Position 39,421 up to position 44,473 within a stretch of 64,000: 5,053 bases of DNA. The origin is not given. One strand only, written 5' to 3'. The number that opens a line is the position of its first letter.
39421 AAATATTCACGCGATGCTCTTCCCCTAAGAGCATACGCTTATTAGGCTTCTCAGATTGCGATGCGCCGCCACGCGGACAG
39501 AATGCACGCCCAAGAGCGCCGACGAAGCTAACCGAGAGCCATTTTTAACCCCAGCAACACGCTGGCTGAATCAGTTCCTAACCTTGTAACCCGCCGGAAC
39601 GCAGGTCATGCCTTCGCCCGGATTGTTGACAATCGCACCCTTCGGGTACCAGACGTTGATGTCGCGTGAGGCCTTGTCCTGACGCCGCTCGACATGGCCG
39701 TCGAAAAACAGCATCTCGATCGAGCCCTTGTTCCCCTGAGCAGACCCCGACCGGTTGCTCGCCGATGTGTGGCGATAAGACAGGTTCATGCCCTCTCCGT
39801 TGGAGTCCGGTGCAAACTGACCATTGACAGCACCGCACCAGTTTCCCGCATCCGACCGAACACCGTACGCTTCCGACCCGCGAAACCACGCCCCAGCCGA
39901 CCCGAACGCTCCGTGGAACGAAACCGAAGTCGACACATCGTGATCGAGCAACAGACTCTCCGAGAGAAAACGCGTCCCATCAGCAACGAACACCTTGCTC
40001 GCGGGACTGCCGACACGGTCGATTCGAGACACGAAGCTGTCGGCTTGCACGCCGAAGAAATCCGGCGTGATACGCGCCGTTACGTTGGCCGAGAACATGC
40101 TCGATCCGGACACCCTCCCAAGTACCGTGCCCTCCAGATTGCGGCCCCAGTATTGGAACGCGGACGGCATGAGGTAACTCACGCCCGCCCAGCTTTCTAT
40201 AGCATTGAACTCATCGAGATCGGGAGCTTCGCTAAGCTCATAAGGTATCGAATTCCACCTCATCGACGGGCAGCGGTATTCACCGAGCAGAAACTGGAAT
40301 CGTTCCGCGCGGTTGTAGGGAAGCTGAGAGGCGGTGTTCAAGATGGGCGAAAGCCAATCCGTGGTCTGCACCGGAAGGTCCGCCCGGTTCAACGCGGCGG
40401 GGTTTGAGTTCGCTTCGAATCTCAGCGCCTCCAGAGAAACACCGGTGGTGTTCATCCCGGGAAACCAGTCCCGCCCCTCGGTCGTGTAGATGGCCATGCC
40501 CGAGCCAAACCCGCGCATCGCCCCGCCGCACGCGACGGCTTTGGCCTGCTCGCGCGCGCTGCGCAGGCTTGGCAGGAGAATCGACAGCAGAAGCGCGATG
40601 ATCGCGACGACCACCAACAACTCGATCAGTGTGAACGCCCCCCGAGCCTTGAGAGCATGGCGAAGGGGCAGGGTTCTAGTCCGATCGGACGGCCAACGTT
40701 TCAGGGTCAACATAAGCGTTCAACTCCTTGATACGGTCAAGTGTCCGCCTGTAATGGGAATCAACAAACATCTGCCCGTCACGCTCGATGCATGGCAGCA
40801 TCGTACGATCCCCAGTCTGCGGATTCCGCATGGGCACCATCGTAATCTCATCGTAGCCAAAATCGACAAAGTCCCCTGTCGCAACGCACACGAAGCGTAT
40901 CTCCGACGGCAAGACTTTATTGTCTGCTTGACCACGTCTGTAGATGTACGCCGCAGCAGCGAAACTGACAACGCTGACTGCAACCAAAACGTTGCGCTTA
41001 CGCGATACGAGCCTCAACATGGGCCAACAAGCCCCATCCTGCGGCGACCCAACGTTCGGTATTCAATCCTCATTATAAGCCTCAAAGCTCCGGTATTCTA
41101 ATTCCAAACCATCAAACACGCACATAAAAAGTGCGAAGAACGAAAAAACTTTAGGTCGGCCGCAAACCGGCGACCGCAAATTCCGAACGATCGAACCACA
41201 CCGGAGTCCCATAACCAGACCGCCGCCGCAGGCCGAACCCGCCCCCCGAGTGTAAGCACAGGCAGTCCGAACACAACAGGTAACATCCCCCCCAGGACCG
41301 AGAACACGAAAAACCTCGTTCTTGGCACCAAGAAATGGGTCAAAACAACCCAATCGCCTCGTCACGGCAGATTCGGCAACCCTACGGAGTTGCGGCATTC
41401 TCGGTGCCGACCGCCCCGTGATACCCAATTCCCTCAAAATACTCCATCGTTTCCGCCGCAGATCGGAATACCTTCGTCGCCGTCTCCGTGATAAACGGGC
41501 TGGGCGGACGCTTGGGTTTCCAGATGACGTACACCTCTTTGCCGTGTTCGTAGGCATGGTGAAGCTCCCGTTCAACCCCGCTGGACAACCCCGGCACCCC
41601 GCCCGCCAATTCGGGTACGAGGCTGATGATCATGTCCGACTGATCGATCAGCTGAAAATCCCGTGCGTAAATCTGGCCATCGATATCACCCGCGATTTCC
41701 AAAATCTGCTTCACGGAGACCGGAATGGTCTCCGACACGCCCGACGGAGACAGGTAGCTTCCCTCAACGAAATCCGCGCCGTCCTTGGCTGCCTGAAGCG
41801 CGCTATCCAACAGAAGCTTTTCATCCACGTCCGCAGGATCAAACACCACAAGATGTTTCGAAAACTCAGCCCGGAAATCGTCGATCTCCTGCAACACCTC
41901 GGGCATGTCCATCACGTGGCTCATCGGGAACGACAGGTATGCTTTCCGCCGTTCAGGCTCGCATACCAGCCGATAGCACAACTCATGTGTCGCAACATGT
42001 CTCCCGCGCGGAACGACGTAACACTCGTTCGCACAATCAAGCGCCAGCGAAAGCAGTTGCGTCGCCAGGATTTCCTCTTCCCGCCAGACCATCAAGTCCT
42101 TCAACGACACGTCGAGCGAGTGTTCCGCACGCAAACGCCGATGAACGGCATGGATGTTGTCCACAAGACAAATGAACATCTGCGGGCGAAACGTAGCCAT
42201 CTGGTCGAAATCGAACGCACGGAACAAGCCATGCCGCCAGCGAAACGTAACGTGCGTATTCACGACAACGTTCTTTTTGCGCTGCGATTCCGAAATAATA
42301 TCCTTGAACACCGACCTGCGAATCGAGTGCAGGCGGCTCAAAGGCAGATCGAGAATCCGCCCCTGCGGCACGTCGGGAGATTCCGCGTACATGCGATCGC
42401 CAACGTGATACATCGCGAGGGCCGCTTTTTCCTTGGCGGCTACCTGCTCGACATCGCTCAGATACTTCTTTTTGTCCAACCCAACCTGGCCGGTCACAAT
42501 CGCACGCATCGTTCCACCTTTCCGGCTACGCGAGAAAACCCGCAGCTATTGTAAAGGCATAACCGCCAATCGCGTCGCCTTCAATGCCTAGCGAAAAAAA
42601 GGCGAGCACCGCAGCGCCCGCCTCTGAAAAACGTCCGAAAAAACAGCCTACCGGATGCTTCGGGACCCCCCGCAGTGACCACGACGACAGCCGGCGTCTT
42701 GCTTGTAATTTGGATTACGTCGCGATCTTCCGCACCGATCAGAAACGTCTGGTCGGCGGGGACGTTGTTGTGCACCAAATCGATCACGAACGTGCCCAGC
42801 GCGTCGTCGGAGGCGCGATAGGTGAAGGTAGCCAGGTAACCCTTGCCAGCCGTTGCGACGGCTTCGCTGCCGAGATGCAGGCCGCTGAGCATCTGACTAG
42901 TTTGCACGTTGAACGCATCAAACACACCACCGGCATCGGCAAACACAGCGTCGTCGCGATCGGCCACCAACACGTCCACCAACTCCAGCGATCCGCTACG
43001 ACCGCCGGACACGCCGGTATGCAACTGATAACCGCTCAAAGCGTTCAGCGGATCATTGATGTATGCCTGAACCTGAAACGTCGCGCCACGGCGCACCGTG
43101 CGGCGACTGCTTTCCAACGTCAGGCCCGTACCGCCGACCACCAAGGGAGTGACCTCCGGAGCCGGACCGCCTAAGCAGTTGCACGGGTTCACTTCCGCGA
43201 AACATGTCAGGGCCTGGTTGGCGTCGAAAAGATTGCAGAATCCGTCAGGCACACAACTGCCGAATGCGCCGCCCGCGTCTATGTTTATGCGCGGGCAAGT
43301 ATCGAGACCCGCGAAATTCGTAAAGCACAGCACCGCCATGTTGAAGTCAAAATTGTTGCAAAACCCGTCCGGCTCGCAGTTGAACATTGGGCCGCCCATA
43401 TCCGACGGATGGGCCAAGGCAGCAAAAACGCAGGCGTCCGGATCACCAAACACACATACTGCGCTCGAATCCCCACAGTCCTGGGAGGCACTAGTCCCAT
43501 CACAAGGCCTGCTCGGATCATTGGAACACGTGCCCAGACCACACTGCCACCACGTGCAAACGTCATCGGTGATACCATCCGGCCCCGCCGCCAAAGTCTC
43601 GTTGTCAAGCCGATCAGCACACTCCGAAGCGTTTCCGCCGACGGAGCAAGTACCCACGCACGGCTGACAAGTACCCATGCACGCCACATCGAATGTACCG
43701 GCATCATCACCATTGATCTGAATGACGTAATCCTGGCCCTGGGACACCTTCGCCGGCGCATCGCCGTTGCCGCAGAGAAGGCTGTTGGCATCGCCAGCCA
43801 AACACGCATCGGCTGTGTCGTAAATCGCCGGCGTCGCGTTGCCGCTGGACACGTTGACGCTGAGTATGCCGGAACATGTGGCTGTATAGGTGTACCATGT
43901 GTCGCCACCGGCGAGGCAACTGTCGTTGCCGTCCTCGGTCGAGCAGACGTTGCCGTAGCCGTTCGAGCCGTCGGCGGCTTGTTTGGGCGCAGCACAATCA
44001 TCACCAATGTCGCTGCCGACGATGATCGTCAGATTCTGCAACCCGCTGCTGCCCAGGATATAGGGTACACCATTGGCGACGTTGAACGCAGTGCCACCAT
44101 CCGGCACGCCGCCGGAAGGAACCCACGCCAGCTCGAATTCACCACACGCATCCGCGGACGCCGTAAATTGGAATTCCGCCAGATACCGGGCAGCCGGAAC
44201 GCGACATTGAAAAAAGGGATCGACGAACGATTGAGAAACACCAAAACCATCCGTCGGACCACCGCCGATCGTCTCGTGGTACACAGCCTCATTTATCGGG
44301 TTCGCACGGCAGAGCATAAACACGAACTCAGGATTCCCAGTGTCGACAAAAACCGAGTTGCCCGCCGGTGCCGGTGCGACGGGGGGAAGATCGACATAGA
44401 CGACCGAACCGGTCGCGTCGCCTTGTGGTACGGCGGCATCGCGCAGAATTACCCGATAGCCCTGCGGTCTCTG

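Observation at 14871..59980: Possible cohesin-dockerin style extracellular assembly linking nucleases and giant adhesin-like proteins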

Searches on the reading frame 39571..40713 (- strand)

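Call 21: search_protein_families(library=pfam, proteins=[window:39571-40713:-], max_evalue=0.001)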
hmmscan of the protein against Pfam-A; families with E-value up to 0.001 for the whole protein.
window:39571-40713:- (380 aa): 1 family
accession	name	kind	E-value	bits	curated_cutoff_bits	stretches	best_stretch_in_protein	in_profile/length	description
PF07963.17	N_methyl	-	1.2e-05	25.1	21.2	1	22-47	2-27/27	Prokaryotic N-terminal methylation motif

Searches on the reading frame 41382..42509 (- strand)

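Call 21: search_protein_families(library=pfam, proteins=[window:41382-42509:-], max_evalue=0.001)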
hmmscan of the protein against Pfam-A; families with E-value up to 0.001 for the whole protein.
window:41382-42509:- (375 aa): 1 family
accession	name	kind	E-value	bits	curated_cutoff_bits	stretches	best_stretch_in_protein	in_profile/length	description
PF13207.12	AAA_17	-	1.9e-07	31.9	27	1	25-130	15-124/136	AAA domain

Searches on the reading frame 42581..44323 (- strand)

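Call 5: search_protein_families(library=pfam, proteins=[window:42581-44323:-], max_evalue=0.01)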
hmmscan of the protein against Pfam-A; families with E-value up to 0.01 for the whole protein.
window:42581-44323:- (580 aa): 1 family
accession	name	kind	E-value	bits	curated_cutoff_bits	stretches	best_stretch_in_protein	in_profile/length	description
PF23759.1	GBD_T9SS_assoc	-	0.0033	18.1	27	1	126-204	35-103/116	Galactose binding domain-like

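Call 10: search_protein_families(library=ncbifam, proteins=[window:42581-44323:-], max_evalue=0.1)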
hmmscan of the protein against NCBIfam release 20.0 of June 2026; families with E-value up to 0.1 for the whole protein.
window:42581-44323:- (580 aa): 0 families
